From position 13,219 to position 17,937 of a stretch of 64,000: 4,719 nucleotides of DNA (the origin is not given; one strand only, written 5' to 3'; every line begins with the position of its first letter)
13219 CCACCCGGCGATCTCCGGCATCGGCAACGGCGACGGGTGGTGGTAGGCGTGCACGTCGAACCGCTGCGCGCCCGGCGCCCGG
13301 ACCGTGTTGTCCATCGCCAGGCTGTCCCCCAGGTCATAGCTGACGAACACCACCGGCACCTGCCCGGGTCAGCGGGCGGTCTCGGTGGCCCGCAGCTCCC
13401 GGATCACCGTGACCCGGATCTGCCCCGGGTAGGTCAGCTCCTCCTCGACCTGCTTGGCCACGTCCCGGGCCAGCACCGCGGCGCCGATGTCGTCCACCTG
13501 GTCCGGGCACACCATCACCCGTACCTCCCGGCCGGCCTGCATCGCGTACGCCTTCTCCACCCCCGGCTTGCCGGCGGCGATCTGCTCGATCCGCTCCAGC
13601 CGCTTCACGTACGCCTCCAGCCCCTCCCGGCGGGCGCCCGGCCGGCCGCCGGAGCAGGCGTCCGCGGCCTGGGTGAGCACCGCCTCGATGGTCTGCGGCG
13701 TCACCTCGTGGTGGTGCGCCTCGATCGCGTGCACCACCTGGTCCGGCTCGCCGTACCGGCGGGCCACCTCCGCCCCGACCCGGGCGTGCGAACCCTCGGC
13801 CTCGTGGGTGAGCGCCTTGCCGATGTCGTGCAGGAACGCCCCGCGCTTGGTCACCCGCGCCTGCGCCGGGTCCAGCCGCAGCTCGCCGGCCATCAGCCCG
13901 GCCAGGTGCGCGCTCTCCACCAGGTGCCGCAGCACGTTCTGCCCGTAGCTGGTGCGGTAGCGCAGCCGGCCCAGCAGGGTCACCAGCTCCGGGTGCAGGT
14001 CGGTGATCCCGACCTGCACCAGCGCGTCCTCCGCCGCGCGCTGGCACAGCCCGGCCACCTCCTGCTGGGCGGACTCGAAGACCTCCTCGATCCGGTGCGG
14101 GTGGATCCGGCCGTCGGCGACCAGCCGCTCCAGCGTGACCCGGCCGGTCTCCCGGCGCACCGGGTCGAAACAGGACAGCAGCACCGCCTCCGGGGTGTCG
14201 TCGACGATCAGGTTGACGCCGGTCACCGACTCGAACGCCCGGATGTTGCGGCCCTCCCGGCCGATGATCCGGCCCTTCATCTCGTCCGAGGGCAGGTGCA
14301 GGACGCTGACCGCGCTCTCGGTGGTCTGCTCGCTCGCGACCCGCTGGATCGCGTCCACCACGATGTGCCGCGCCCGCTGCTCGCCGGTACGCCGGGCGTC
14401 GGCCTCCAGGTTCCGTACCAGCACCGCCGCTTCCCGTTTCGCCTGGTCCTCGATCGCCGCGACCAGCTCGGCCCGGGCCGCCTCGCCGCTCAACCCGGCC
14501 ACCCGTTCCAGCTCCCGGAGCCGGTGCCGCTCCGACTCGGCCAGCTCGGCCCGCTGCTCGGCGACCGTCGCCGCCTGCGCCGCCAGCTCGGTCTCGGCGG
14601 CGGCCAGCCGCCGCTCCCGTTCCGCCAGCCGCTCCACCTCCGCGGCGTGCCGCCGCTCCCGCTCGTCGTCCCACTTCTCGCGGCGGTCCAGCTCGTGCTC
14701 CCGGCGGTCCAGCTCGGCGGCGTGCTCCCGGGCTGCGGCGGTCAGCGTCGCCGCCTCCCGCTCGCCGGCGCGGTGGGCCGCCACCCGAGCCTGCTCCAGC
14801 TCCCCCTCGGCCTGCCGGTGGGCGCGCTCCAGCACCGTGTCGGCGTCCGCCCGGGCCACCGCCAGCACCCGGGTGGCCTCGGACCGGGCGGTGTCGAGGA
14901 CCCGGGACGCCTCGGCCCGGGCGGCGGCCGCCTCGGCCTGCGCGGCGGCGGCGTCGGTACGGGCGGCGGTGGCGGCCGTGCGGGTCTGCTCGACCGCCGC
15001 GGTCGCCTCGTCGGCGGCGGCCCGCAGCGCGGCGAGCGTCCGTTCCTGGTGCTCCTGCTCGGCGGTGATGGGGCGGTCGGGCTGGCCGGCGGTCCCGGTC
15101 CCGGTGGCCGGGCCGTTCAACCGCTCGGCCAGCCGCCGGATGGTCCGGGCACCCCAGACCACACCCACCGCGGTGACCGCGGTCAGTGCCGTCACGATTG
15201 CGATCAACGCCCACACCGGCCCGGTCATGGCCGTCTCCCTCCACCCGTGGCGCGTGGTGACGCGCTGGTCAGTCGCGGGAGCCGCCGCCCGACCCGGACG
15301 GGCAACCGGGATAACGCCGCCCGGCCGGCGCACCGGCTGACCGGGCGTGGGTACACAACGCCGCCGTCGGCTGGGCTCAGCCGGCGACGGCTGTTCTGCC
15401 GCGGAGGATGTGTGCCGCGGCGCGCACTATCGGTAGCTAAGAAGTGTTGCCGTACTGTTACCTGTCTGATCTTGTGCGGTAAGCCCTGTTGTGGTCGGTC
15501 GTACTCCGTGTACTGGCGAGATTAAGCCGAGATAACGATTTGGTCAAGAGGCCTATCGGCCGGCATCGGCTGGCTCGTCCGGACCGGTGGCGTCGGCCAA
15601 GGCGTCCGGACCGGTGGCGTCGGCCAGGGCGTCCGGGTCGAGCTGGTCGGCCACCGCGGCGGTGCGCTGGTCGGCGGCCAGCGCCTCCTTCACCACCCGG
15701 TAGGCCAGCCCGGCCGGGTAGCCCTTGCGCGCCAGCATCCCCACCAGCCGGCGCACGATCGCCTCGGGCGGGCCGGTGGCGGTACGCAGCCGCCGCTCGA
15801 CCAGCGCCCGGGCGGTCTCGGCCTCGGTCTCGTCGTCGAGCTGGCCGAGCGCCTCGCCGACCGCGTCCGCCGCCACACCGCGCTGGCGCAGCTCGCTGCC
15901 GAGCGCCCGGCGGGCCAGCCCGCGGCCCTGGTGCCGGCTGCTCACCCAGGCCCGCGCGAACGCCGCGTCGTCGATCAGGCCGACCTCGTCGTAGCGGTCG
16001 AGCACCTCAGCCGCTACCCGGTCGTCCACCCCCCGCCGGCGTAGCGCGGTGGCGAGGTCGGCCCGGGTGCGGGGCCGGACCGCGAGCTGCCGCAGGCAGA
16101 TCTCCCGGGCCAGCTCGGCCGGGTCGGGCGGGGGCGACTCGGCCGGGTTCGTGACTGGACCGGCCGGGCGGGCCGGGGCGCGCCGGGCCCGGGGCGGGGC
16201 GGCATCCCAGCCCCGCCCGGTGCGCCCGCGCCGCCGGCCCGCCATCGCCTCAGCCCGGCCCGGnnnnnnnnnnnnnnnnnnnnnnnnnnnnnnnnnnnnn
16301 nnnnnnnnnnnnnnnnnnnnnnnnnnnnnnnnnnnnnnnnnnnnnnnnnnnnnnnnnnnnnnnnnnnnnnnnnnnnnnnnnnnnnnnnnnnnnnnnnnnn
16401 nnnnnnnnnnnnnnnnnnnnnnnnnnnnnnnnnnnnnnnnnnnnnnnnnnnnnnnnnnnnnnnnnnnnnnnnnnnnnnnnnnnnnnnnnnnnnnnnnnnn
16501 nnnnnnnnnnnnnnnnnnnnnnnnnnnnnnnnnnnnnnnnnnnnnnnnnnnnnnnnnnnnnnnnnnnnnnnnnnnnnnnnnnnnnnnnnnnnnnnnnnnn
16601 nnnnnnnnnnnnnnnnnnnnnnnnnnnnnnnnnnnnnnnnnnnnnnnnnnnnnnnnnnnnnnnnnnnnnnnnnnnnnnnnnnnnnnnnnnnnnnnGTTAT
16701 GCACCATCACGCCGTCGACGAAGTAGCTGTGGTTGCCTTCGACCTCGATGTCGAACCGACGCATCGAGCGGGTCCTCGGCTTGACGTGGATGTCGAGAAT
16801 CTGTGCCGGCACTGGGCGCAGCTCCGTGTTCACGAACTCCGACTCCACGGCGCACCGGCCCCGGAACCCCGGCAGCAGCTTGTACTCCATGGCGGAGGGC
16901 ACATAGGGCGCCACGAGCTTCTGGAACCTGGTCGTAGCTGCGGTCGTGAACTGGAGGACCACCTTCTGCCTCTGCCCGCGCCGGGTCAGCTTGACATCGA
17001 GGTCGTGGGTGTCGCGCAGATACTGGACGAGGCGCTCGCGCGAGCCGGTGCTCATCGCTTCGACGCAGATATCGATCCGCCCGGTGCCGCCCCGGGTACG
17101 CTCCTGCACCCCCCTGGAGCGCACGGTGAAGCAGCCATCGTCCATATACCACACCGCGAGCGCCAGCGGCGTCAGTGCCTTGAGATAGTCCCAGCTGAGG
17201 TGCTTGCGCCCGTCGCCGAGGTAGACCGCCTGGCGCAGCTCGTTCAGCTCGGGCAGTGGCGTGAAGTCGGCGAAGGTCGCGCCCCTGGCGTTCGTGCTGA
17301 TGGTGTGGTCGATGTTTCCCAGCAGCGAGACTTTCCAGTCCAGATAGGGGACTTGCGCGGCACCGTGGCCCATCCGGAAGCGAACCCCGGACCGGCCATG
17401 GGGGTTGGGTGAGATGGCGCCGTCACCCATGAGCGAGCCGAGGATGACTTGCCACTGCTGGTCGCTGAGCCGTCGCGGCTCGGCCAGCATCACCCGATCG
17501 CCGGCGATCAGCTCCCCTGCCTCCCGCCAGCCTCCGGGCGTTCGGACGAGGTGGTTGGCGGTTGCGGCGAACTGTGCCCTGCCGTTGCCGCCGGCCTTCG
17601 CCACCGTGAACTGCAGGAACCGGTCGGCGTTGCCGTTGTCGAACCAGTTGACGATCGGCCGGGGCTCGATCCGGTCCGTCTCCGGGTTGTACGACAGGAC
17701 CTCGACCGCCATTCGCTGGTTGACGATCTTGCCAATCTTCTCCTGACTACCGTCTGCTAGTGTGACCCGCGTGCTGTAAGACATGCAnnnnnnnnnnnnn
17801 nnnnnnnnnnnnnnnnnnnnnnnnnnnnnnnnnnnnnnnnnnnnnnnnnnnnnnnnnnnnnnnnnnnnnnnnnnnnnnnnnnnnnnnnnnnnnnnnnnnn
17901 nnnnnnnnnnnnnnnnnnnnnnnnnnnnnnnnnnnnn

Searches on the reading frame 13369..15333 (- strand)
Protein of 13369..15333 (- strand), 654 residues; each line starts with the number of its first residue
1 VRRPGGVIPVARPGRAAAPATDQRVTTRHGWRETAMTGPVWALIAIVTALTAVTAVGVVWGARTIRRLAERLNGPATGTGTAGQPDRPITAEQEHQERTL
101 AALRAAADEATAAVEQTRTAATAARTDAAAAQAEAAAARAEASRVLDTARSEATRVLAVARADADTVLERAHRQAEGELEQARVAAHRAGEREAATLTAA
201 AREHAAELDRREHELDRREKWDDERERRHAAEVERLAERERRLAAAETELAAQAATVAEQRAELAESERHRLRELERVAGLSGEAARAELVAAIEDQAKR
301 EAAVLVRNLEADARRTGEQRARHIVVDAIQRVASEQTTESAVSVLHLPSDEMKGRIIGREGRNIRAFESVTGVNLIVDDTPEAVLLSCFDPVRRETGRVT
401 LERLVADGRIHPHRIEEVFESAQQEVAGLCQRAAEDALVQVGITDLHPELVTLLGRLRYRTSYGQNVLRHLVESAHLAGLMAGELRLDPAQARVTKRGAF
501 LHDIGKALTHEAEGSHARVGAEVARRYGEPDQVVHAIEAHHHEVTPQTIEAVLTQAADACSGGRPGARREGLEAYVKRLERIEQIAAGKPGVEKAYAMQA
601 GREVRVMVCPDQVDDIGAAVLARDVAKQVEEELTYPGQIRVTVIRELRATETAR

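Call 58: search_protein_families(library=pfam, proteins=[window:13369-15333:-], max_evalue=0.001)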
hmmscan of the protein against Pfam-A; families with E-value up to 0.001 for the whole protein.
window:13369-15333:- (654 aa): 3 families
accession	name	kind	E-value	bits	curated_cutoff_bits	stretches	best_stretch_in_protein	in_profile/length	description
PF12072.13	RNase_Y_N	-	3.2e-19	69.6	32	1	150-335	22-200/201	RNase Y N-terminal region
PF01966.28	HD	-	3.5e-16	60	22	1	467-561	1-114/116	HD domain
PF00013.35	KH_1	-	1.1e-05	25.5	21.5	1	346-381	5-38/66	KH domain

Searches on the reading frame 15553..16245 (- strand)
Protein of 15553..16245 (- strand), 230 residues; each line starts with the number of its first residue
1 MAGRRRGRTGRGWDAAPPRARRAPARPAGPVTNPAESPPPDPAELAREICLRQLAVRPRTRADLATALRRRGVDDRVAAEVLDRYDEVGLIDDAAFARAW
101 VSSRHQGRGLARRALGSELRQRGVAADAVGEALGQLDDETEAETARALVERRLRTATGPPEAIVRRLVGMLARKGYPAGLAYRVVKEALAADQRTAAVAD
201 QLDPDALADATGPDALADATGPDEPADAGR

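Call 58: search_protein_families(library=pfam, proteins=[window:15553-16245:-], max_evalue=0.001)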
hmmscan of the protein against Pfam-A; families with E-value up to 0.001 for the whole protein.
window:15553-16245:- (230 aa): 3 families
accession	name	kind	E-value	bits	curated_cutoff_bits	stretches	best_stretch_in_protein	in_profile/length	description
PF02631.22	RecX_HTH2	-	1.3e-14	54.6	26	1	92-133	1-42/42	RecX, second three-helix domain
PF21982.2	RecX_HTH1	-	9.7e-13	48.3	26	1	46-84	1-39/40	RecX, first three-helix domain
PF21981.2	RecX_HTH3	-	1.6e-08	35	26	1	139-185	1-48/48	RecX, third three-helix domain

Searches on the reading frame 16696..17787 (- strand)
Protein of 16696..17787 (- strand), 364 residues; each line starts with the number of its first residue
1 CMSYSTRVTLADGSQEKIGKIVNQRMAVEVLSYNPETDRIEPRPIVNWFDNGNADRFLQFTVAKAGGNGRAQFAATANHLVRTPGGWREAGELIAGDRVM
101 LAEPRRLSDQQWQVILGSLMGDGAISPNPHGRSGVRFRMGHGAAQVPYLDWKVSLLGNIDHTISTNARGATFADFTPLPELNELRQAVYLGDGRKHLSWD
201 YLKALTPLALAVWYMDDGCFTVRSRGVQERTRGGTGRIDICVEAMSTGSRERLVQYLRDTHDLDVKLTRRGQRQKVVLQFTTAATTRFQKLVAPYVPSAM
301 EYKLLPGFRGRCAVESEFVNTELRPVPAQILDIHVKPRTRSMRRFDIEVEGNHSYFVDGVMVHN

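Call 4: search_protein_families(library=pfam, proteins=[window:16696-17787:-], max_evalue=0.01)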
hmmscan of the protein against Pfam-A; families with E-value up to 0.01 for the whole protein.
window:16696-17787:- (364 aa): 3 families
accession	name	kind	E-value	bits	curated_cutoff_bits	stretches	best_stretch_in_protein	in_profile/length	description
PF03161.18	LAGLIDADG_2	-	1.5e-39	136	25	1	112-288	1-168/168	LAGLIDADG DNA endonuclease family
PF14890.11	Intein_splicing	-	0.00013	22.2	35.8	1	8-364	1-155/155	Intein splicing domain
PF07591.16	PT-HINT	-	0.0081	16.9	27.7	0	22-101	12-89/137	Pretoxin HINT domain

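Call 5: search_protein_families(library=ncbifam, proteins=[window:16696-17787:-], max_evalue=0.01)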
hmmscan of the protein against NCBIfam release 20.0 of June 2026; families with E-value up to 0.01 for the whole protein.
window:16696-17787:- (364 aa): 4 families
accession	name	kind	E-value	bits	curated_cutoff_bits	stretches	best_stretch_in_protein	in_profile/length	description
NF005852.0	PRK07773.1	equivalog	1.9e-13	49.6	780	1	1-127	398-523/886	replicative DNA helicase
NF007072.0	PRK09519.1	equivalog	1.5e-12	46.8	1024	1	3-108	254-351/790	intein-containing recombinase RecA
TIGR01445.1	intein_Nterm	domain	3.6e-11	43.9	24.5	1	1-83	1-83/83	intein N-terminal splicing region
TIGR01443.1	intein_Cterm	domain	1.1e-05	25.5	15.6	1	345-364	3-23/24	intein C-terminal splicing region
